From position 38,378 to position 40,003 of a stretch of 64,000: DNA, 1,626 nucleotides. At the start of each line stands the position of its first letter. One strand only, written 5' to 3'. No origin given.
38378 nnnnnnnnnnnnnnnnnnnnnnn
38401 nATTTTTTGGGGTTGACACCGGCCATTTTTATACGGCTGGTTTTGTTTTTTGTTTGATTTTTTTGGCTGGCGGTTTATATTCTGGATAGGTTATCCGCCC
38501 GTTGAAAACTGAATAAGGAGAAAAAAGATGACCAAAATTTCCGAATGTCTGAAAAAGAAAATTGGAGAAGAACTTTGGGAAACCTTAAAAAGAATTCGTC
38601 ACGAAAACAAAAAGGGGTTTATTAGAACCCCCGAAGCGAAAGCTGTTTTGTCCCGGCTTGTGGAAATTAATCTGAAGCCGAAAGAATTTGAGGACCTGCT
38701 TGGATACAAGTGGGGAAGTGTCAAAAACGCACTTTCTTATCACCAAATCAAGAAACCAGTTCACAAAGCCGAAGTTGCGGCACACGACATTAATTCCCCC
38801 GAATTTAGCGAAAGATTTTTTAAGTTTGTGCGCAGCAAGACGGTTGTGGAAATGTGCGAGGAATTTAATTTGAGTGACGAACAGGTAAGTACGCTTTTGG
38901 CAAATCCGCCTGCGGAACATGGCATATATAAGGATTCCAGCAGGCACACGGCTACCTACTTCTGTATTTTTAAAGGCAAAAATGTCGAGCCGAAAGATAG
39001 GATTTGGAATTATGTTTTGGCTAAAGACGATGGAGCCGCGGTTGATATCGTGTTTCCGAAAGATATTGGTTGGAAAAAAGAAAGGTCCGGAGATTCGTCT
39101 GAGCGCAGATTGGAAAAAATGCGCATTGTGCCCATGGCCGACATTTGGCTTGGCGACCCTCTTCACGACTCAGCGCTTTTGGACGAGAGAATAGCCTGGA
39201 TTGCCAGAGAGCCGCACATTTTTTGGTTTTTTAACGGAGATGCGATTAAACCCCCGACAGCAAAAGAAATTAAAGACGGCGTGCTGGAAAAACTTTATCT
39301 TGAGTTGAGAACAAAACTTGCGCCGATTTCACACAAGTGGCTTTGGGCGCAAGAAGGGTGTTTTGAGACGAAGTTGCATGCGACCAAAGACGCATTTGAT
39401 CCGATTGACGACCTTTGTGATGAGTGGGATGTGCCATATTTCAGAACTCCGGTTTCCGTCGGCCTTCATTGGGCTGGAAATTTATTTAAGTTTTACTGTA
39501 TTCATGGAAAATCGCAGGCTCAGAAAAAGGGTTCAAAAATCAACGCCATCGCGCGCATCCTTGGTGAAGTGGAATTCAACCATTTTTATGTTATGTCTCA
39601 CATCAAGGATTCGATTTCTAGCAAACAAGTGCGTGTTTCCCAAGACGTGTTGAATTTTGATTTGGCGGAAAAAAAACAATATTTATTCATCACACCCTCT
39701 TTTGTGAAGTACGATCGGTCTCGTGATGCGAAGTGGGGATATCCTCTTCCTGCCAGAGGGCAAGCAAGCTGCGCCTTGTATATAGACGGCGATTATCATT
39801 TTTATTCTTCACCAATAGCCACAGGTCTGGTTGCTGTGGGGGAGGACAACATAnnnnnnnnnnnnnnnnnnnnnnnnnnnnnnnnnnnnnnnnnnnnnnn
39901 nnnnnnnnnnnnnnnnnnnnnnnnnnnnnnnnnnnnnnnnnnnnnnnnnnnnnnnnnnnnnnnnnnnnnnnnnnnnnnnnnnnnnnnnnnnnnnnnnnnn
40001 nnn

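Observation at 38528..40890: Tandem phosphoesterase paralogs: one with most metal ligands intact, one with metal ligands substituted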

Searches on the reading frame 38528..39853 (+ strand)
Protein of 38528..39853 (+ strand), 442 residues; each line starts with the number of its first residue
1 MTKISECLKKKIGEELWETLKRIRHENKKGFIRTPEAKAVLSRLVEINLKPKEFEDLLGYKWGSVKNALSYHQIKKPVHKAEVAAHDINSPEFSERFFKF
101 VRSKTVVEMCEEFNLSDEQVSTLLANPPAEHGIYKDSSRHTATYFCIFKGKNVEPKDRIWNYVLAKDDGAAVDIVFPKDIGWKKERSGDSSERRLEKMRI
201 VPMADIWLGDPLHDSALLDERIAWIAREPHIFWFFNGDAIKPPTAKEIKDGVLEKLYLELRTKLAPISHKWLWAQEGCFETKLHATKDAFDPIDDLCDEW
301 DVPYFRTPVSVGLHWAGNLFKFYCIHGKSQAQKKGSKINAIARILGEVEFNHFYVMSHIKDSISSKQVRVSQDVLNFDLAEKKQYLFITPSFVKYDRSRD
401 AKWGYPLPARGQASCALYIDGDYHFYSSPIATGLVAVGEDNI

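Call 4: search_protein_families(library=pfam, proteins=[window:38528-39853:+], max_evalue=1)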
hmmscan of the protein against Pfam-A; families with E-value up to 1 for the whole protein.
window:38528-39853:+ (442 aa): 0 families

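Call 8: search_protein_families(library=phrogs, proteins=[window:38528-39853:+], max_evalue=0.1)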
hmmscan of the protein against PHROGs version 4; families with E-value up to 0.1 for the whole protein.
window:38528-39853:+ (442 aa): 1 family
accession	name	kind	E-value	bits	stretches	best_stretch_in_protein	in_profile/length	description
phrog_7339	-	DNA, RNA and nucleotide metabolism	1.6e-14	54.9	1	194-418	26-250/263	DNA repair exonuclease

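Call 9: search_protein_families(library=ncbifam, proteins=[window:38528-39853:+], max_evalue=1)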
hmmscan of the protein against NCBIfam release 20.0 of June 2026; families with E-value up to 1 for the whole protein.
window:38528-39853:+ (442 aa): 0 families

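Call 11: search_protein_families(library=padloc, proteins=[window:38528-39853:+], max_evalue=1)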
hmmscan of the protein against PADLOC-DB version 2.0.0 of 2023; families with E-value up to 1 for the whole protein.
window:38528-39853:+ (442 aa): 0 families

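Call 13: find_homologous_proteins(query=window:38528-39853:+, max_evalue=0.001)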
Query window:38528-39853:+ (442 aa): 18 proteins with E <= 0.001 among 5318 candidates.
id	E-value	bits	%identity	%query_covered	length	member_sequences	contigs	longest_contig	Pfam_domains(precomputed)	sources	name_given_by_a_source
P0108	0.0e+0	1030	100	100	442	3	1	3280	-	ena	-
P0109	1.6e-226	771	75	100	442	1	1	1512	-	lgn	-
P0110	2.2e-197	675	76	83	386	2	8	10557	-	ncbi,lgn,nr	ncbi:MAG: hypothetical protein HYW09_01065 [Candidatus Niyogibacteria bacterium]|nr:hypothetical pro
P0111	1.2e-146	507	63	77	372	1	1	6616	-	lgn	-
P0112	6.1e-132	459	73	58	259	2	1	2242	-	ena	-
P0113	4.1e-125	436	57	78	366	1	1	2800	-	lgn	-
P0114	3.7e-119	417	48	92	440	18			-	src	-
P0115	1.0e-116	409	55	78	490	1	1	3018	-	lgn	-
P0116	4.0e-115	403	47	92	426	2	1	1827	-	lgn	-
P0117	3.1e-111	391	50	78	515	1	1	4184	PF02805.22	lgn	-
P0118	4.2e-111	390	48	82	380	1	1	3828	-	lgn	-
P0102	1.5e-110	388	51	78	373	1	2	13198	-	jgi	-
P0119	1.2e-108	382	49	79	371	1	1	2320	-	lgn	-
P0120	4.4e-108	380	51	78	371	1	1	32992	-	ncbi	ncbi:MAG: hypothetical protein ABH822_00095 [Patescibacteria group bacterium]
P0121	1.4e-91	326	55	58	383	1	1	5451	PF04321.24,PF16363.12,PF02719.22,PF01370.28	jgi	-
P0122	5.3e-90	321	47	75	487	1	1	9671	-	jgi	jgi:transposase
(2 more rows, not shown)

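Call 36: predict_structure(alignment_id=A2)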
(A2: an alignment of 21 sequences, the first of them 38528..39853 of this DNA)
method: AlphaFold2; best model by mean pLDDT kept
length: 442 residues; sequences in the alignment: 21
mean_pLDDT: 76.1   pTM: 0.62
mean pLDDT of the five models: 76.1, 75.8, 75.3, 72.8, 71.0
residues with pLDDT >= 90: 102; 70-90: 212; 50-70: 59; < 50: 69
segments of 3 or more residues with pLDDT < 50: 78-84, 185-188, 191-193, 328-364, 406-409, 431-442
pLDDT, mean of each block of 10 residues (from residue 1): 75 89 75 85 88 87 87 69 60 86 87 89 86 77 77 74 88 89 53 69 90 83 87 93 90 92 93 92 85 92 89 91 65 41 42 41 49 69 70 66 53 82 74 37 34
secondary structure, 60 per line:
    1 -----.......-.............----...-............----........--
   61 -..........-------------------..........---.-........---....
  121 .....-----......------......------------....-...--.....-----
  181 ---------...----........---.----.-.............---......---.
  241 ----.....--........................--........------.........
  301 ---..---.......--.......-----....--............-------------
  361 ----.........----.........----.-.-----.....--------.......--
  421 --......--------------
elements in order: H6-12 H14-26 H35-46 H51-58 H62-71 H91-100 H106-113 H117-125 E131-136 E143-148 E161-164 E171-175 E197-204 H215-227 E231-236 H245-249 H252-270 E271-275 H278-285 H292-300 E309-315 E318-324 H330-333 H336-347 E365-373 E378-386 H399-403 E412-418 E423-428

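Call 69: search_protein_families(library=pfam, proteins=[P0117, P0122], max_evalue=0.01)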
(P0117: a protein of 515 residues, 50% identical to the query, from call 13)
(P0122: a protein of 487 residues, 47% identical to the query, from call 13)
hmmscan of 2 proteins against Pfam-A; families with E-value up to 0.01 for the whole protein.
P0117 (515 aa): 1 family
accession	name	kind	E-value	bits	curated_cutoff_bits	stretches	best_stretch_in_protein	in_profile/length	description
PF02805.21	Ada_Zn_binding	-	2.3e-08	34.3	23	1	35-75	25-64/65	Metal binding domain of Ada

P0122 (487 aa): 1 family
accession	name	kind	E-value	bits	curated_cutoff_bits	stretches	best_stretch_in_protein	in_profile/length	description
PF24693.1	DUF7660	-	0.0014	19.2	27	1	62-115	8-61/73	Family of unknown function (DUF7660)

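Call 84: search_protein_families(library=pfam, alignment_id=A2, max_evalue=0.01)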
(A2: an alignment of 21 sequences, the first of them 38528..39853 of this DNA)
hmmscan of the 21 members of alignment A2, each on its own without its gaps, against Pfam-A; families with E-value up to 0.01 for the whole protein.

A. member 1, window:38528-39853:+ (442 aa): 0 families

B. families by the number of members that match (of 21 scanned): 11 families
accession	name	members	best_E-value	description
PF01370.27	Epimerase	1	3e-16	NAD dependent epimerase/dehydratase family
PF16363.11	GDP_Man_Dehyd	1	8.2e-16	GDP-mannose 4,6 dehydratase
PF02805.21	Ada_Zn_binding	1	2.3e-08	Metal binding domain of Ada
PF02719.21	Polysacc_synt_2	1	6.1e-06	Polysaccharide biosynthesis protein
PF04321.23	RmlD_sub_bind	1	1.2e-05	RmlD substrate binding domain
PF07993.18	NAD_binding_4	1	3.2e-05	Male sterility protein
PF24693.1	DUF7660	1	0.0014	Family of unknown function (DUF7660)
PF00196.25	GerE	1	0.0015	Bacterial regulatory proteins, luxR family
PF13518.12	HTH_28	1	0.0017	Helix-turn-helix domain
PF21476.4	PF0610-like_N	1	0.002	PF0610-like, N-terminal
PF14493.12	HTH_40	1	0.0055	Helix-turn-helix domain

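Call 91: search_solved_structures(query=A2, max_evalue=1)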
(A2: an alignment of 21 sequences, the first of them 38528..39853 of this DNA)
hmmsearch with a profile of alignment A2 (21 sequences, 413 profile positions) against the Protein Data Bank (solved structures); distinct sequences matched with E-value up to 1: 3.
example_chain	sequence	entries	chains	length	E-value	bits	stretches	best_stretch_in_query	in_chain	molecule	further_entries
1fse_A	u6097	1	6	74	0.12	14.5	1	58-105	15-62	GERE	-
3kln_A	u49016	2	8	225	0.18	14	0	36-97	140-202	Transcriptional regulator, LuxR family | Transcriptional regulator VpsT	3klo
8vd6_A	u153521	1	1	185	0.19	13.8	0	52-90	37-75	CAP REPEAT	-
